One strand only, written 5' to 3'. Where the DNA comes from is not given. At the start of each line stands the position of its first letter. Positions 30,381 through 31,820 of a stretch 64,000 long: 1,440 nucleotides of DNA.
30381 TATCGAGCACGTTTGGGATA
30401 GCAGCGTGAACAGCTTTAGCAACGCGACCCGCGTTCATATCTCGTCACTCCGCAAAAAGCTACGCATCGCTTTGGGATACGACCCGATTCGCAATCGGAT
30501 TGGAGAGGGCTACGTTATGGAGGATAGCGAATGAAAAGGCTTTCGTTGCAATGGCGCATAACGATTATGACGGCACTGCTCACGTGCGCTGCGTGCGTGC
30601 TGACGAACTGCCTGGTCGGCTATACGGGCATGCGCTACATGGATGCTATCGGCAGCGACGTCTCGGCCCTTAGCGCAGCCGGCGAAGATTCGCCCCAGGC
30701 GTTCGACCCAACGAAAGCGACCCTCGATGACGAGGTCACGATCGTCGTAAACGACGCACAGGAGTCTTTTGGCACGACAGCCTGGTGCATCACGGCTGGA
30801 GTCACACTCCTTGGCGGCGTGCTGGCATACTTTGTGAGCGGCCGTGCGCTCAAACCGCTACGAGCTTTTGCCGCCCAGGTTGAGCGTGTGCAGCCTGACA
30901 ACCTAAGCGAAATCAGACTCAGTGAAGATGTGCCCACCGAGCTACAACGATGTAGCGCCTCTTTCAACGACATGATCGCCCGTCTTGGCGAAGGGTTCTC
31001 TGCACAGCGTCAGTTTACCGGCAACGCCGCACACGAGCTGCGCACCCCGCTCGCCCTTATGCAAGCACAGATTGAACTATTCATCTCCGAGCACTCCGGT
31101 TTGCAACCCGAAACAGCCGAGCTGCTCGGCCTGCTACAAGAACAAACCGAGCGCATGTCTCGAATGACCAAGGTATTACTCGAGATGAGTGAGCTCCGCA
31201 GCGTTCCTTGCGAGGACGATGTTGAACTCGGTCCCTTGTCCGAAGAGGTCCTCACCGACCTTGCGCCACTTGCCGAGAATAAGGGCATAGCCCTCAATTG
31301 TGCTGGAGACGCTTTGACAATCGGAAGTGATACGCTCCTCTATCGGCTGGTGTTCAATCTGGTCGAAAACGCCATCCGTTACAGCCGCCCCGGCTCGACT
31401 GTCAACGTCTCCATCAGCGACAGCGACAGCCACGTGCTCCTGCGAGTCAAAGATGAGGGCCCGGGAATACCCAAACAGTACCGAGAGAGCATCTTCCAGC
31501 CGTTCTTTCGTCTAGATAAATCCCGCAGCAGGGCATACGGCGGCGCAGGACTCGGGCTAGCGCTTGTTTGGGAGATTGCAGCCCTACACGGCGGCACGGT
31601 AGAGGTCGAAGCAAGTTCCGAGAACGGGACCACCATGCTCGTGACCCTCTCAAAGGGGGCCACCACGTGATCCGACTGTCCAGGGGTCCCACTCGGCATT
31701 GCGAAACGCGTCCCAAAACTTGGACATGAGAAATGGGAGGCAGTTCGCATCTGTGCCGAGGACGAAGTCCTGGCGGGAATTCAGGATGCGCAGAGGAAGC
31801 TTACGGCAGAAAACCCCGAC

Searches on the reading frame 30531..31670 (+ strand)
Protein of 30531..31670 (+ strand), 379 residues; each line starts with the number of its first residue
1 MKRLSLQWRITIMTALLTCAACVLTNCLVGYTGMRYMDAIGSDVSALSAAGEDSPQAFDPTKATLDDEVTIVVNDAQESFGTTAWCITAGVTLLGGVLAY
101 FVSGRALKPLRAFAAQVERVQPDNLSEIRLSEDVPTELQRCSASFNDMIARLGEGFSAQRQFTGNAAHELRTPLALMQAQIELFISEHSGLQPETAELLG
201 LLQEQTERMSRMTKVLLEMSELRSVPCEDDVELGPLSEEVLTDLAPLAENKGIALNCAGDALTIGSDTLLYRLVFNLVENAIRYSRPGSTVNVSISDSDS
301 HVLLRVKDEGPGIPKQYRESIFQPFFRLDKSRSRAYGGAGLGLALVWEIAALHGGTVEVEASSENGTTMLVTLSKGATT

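Call 26: search_protein_families(library=pfam, proteins=[window:30531-31670:+], max_evalue=0.0001)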
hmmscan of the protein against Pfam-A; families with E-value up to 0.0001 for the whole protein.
window:30531-31670:+ (379 aa): 2 families
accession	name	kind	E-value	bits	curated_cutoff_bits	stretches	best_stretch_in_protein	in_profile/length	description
PF02518.31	HATPase_c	-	2e-27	96.3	26.4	1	268-374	4-108/111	Histidine kinase-, DNA gyrase B-, and HSP90-like ATPase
PF00512.31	HisKA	-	6.3e-13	49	26.9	1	158-223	1-64/66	His Kinase A (phospho-acceptor) domain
